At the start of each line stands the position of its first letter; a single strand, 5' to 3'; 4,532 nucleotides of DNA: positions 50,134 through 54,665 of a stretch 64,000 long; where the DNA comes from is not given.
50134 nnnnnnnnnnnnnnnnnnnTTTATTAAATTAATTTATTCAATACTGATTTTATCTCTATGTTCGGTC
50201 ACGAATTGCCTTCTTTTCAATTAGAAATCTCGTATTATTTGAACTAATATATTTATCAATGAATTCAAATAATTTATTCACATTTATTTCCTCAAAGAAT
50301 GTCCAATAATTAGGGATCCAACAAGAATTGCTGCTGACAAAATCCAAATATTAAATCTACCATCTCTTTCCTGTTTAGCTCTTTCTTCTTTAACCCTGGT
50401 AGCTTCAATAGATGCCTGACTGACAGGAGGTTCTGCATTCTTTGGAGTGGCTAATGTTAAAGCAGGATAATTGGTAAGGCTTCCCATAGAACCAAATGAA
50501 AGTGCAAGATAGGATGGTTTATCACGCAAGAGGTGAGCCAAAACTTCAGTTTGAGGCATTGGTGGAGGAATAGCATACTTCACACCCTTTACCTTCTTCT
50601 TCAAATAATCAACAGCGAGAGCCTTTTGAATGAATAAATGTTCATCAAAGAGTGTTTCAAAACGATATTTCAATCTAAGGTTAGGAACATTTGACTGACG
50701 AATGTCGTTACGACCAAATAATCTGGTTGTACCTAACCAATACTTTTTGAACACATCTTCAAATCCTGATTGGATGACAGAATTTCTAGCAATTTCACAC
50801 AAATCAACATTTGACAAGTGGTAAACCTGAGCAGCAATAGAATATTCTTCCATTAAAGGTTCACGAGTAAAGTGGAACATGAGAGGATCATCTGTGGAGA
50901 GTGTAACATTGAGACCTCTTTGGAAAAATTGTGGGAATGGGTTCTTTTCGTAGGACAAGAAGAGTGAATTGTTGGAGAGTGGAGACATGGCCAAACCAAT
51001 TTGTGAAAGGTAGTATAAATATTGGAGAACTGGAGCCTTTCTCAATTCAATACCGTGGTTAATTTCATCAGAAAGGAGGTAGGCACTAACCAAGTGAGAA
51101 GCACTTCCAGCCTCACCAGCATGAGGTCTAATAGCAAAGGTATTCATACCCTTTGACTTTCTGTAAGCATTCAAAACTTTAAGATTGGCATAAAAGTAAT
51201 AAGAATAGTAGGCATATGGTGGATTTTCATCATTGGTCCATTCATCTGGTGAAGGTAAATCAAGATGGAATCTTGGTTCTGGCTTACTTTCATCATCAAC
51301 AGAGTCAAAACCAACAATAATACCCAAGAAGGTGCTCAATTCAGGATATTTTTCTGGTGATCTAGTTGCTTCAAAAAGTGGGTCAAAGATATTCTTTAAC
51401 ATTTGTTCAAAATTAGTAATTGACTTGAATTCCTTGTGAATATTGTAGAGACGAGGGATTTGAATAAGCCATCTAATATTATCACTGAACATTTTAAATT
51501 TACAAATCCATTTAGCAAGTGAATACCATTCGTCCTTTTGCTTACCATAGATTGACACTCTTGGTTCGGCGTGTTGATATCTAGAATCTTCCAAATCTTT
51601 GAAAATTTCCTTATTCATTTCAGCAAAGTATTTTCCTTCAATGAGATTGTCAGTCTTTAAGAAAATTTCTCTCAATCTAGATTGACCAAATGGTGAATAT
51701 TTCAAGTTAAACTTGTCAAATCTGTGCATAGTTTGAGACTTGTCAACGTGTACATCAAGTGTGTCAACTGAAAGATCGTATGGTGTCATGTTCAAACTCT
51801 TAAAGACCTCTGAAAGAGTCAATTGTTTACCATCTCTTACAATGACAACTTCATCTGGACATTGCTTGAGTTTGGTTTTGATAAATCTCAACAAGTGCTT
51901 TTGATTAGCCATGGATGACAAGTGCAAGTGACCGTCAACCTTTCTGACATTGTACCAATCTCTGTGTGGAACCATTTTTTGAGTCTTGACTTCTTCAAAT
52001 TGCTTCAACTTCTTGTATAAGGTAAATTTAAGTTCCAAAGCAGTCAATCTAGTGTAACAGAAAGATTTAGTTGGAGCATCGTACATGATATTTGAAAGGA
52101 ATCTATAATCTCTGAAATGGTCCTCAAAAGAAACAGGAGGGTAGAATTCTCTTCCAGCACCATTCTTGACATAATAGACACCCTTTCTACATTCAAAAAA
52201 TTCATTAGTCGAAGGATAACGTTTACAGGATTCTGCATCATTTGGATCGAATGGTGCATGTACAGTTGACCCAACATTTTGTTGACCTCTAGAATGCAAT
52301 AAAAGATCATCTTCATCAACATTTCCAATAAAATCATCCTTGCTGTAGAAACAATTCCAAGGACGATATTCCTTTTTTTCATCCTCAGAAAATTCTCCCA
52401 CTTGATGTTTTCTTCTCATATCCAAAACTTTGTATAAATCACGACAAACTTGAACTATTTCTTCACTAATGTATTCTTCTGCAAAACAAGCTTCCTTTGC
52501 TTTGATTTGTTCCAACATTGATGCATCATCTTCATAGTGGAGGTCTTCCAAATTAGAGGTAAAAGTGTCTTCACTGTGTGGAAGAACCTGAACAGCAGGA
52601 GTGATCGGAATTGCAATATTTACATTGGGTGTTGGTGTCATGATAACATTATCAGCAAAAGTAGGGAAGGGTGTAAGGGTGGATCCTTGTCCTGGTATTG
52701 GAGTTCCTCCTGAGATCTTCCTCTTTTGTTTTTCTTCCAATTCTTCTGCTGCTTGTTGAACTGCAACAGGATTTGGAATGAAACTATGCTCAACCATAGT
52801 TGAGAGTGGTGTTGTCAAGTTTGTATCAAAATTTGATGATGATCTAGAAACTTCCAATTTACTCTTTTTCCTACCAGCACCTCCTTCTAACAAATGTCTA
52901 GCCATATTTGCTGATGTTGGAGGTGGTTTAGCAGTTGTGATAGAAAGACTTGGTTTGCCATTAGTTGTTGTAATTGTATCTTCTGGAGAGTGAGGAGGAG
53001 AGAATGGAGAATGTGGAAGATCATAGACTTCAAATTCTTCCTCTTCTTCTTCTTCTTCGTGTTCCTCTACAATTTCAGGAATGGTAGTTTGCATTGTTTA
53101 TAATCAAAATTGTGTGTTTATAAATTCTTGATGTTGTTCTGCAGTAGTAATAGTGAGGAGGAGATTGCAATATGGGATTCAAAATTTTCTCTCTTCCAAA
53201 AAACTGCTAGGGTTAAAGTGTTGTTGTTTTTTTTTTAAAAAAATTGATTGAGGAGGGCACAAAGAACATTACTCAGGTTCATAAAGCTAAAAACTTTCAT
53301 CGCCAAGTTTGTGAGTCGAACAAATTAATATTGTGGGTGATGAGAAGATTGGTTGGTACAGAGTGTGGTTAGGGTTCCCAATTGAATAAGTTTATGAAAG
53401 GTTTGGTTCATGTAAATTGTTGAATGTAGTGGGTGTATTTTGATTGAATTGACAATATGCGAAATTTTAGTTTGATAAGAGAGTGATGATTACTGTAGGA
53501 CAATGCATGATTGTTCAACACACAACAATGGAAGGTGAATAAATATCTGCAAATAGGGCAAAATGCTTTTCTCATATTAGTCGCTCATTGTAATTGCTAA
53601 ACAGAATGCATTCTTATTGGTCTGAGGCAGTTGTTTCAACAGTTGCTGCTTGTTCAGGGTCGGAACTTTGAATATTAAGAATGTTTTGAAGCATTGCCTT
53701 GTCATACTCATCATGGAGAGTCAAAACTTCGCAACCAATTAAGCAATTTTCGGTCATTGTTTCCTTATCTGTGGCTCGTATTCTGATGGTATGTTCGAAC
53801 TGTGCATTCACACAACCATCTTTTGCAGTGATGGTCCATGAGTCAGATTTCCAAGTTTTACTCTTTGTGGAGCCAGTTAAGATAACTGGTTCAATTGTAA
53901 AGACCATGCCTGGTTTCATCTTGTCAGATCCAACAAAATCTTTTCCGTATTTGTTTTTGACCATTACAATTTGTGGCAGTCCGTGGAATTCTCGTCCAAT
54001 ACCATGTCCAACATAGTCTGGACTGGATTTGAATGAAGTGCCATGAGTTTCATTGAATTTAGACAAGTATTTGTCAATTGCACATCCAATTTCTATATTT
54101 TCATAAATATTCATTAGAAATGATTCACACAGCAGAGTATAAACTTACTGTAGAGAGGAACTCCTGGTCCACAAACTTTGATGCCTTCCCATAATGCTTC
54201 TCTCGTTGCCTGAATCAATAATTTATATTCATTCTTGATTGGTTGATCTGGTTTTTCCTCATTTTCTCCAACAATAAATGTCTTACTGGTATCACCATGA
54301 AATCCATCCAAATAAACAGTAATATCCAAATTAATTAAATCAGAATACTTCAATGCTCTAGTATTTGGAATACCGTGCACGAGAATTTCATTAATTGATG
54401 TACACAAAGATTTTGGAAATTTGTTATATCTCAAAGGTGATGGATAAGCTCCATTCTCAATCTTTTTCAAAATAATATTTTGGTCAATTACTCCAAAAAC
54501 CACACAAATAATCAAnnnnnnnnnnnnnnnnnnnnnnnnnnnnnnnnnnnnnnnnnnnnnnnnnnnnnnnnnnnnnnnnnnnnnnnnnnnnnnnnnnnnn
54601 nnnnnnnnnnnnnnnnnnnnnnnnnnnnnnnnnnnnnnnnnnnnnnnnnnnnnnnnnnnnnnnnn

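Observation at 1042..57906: Flagellar and microtubule toolkit: SPEF1-like CH-domain protein, vasohibin-like tubulin detyrosinase and kinesin-14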

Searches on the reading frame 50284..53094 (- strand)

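Call 20: search_protein_families(library=pfam, proteins=[window:50284-53094:-], max_evalue=0.001)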
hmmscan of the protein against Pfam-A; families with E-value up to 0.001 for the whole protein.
window:50284-53094:- (936 aa): 2 families
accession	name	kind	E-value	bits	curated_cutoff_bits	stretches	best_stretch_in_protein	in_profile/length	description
PF19326.5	AMP_deaminase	-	7.8e-246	817.8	27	1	207-826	15-628/630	AMP deaminase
PF00962.28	A_deaminase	-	5.1e-14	52.5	27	1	652-777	188-314/330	Adenosine deaminase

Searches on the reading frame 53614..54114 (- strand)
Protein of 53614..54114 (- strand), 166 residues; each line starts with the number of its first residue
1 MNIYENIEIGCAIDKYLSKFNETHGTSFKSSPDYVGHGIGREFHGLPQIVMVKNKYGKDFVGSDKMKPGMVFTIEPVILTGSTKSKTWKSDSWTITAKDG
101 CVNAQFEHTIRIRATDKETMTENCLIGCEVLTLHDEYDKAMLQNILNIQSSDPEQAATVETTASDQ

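Call 20: search_protein_families(library=pfam, proteins=[window:53614-54114:-], max_evalue=0.001)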
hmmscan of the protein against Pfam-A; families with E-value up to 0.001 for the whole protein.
window:53614-54114:- (166 aa): 1 family
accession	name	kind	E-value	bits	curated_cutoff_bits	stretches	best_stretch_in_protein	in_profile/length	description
PF00557.29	Peptidase_M24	-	1.4e-11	45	23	1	9-113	133-207/208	Metallopeptidase family M24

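Call 72: search_protein_families(library=pfam, proteins=[window:53614-54114:-], max_evalue=0.01)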
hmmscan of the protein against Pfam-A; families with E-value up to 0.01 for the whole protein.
window:53614-54114:- (166 aa): 1 family
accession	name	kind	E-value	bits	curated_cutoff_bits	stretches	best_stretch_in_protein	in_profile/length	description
PF00557.29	Peptidase_M24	-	1.4e-11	45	23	1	9-113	133-207/208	Metallopeptidase family M24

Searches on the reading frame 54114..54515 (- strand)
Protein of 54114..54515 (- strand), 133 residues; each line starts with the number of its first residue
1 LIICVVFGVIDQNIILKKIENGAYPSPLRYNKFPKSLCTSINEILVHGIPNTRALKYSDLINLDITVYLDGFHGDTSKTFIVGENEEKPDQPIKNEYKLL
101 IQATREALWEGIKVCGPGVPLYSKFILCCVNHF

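Call 72: search_protein_families(library=pfam, proteins=[window:54114-54515:-], max_evalue=0.01)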
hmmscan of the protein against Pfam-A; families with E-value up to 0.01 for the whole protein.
window:54114-54515:- (133 aa): 1 family
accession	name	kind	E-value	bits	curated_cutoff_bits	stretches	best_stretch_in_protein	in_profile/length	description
PF00557.29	Peptidase_M24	-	4.7e-17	62.9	23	1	20-121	41-130/208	Metallopeptidase family M24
